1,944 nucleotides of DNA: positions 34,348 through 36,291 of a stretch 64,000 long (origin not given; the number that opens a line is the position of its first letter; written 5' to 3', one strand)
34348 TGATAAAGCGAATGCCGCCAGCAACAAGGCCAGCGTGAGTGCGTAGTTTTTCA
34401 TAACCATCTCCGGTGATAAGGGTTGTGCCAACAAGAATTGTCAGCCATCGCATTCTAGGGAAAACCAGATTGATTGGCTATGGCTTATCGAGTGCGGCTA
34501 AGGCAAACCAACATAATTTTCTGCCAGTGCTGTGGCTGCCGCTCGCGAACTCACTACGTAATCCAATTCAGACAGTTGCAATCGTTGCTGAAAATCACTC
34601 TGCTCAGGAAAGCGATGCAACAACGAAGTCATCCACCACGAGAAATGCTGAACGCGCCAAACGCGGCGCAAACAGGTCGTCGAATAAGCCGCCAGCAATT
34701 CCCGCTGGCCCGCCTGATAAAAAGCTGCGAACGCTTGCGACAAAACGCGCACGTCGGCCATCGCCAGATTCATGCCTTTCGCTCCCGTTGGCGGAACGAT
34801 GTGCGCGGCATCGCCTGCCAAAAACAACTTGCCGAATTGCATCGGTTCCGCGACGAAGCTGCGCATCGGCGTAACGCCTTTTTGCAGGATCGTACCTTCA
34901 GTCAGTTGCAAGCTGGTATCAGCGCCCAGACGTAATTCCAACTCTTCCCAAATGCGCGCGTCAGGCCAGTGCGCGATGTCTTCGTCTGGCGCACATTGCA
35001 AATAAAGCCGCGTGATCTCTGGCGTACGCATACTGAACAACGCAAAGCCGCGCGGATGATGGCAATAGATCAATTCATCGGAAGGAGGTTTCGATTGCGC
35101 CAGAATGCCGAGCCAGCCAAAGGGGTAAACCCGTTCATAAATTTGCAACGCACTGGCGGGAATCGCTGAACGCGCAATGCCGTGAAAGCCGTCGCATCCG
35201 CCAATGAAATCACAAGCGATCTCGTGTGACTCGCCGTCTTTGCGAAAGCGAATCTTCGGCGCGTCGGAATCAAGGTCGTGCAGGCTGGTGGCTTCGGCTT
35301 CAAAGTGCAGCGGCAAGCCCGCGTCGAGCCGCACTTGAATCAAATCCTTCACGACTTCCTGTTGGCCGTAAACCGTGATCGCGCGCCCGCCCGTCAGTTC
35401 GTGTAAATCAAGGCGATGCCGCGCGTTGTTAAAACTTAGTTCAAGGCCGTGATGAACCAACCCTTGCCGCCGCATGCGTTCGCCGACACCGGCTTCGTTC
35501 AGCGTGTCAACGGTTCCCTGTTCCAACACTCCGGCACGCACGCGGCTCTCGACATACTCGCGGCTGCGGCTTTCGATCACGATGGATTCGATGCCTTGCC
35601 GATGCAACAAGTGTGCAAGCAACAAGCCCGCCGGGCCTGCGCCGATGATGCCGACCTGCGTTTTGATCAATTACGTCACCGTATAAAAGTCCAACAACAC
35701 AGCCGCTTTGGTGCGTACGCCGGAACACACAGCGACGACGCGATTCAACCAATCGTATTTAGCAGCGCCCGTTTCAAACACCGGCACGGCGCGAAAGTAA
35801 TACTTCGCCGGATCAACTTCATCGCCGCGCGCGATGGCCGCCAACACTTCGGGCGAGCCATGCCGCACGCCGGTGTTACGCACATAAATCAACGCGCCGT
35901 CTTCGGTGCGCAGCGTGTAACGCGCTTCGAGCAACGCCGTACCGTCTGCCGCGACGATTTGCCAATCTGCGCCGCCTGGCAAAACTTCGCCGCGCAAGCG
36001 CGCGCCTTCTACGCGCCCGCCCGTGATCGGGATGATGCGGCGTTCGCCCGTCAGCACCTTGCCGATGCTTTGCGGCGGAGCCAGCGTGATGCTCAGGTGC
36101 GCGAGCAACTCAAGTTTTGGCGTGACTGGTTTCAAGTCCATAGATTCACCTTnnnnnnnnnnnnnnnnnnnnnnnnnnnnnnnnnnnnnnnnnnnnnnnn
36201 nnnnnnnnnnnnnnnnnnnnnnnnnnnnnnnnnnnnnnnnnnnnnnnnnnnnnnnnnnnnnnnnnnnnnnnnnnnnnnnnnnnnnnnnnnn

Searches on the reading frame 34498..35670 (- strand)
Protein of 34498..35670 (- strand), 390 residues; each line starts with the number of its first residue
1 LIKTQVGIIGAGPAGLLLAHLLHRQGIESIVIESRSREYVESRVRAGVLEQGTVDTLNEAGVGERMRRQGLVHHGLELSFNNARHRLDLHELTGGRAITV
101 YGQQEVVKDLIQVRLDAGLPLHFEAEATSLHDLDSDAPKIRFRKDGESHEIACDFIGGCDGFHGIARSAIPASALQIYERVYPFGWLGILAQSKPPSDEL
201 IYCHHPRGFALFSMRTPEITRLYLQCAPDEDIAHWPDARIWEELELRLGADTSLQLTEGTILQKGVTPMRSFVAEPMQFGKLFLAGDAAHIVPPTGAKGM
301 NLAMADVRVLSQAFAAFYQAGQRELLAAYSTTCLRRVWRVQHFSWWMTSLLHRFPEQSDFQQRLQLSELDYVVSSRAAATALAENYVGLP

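Call 5: search_protein_families(library=pfam, proteins=[window:34498-35670:-])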
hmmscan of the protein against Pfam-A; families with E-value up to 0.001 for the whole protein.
window:34498-35670:- (390 aa): 2 families
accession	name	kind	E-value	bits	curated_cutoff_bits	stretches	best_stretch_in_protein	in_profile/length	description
PF01494.25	FAD_binding_3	-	1.2e-91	308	22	1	3-343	1-348/349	FAD binding domain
PF13450.12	NAD_binding_8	-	5.9e-06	26.9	21.9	1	8-37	1-30/68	NAD(P)-binding Rossmann-like domain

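Call 6: search_protein_families(library=ncbifam, proteins=[window:34498-35670:-])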
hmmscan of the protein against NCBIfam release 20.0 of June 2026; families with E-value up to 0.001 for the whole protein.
window:34498-35670:- (390 aa): 64 families (the best 25 are shown)
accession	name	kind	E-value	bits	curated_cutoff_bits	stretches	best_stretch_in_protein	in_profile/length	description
NF006091.0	PRK08243.1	subfamily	8.1e-191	634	351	1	3-390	2-389/393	4-hydroxybenzoate 3-monooxygenase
TIGR02360.1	pbenz_hydroxyl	equivalog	1.1e-170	567.7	538.7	1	2-390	1-389/390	4-hydroxybenzoate 3-monooxygenase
NF004829.0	PRK06183.1-3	subfamily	3.5e-27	95.4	390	1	3-338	8-347/520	bifunctional 3-(3-hydroxy-phenyl)propionate/3-hydroxycinnamic acid hydroxylase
NF004831.0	PRK06183.1-5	equivalog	4.6e-24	84.8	546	1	3-335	8-337/568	bifunctional 3-(3-hydroxy-phenyl)propionate/3-hydroxycinnamic acid hydroxylase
NF004780.0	PRK06126.1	subfamily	4.3e-23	81.4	445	2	269-334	293-359/552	hypothetical protein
NF006002.0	PRK08132.1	subfamily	9.9e-21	73.7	416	1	4-330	26-352/552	FAD-dependent oxidoreductase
NF004832.0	PRK06184.1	subfamily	3.9e-20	72.1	476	2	272-330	276-334/506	hypothetical protein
NF006092.0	PRK08244.1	equivalog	1.3e-18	66.9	644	1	3-318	2-310/494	monooxygenase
NF046068.1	AkvoneHdxseDnrF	equivalog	1.5e-16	60.3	650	1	8-330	3-339/439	aklavinone 12-hydroxylase DnrF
NF005612.0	PRK07364.1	equivalog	2.8e-16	59.1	487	2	3-169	18-186/415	FAD-dependent hydroxylase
TIGR01988.1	Ubi-OHases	subfamily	3.4e-16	59.1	224.65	1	7-334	3-336/387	ubiquinone biosynthesis hydroxylase, UbiH/UbiF/VisC/COQ6 family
NF004834.1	PRK06185.1-3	subfamily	4e-16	58.8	500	1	2-187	6-190/420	FAD-dependent oxidoreductase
NF004828.0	PRK06183.1-2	equivalog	5.9e-16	57.9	853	1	4-329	13-332/568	bifunctional 3-(3-hydroxy-phenyl)propionate/3-hydroxycinnamic acid hydroxylase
NF033145.1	rif_monoox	equivalog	1.7e-15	56.8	800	1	6-330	3-320/472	rifampin monooxygenase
NF005303.0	PRK06834.1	subfamily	1.7e-15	56.6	625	2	2-168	2-160/488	hypothetical protein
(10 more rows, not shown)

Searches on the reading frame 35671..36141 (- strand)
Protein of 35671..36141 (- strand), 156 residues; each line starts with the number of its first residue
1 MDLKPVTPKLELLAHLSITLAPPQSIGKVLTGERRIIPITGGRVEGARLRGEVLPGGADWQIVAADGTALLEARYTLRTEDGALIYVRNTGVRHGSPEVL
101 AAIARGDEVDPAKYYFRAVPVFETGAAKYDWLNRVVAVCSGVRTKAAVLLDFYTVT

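Call 5: search_protein_families(library=pfam, proteins=[window:35671-36141:-])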
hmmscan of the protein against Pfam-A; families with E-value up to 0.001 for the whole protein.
window:35671-36141:- (156 aa): 1 family
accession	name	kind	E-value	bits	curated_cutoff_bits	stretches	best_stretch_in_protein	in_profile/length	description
PF11578.13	DUF3237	-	3.9e-51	173.1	24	1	8-155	1-149/149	Protein of unknown function (DUF3237)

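Call 6: search_protein_families(library=ncbifam, proteins=[window:35671-36141:-])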
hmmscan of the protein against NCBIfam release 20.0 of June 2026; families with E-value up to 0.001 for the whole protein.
window:35671-36141:- (156 aa): 3 families
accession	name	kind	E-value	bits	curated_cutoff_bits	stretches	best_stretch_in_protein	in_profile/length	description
NF002047.0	PRK00872.1-4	equivalog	7.3e-42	143.1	286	1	8-155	32-180/181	hypothetical protein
NF002045.0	PRK00872.1-1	equivalog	1.4e-36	125.5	246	1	21-155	18-152/153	hypothetical protein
NF002046.0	PRK00872.1-2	equivalog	2.7e-19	69.2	184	1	63-155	2-94/95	hypothetical protein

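Call 44: search_solved_structures(query=window:35671-36141:-, max_evalue=0.01)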
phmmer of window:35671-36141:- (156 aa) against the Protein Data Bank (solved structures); distinct sequences matched with E-value up to 0.01: 4.
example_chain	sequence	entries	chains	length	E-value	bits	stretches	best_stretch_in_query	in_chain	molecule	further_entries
4pux_A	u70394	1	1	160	9.8e-43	149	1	6-155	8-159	Uncharacterized protein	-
3g7g_A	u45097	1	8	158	5e-35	124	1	13-155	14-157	UPF0311 protein CA_C3321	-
3c5o_A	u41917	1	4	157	6.2e-34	120.4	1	7-155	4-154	UPF0311 protein RPA1785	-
6jjs_A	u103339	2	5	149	1.3e-08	38.2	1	4-89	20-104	PhnH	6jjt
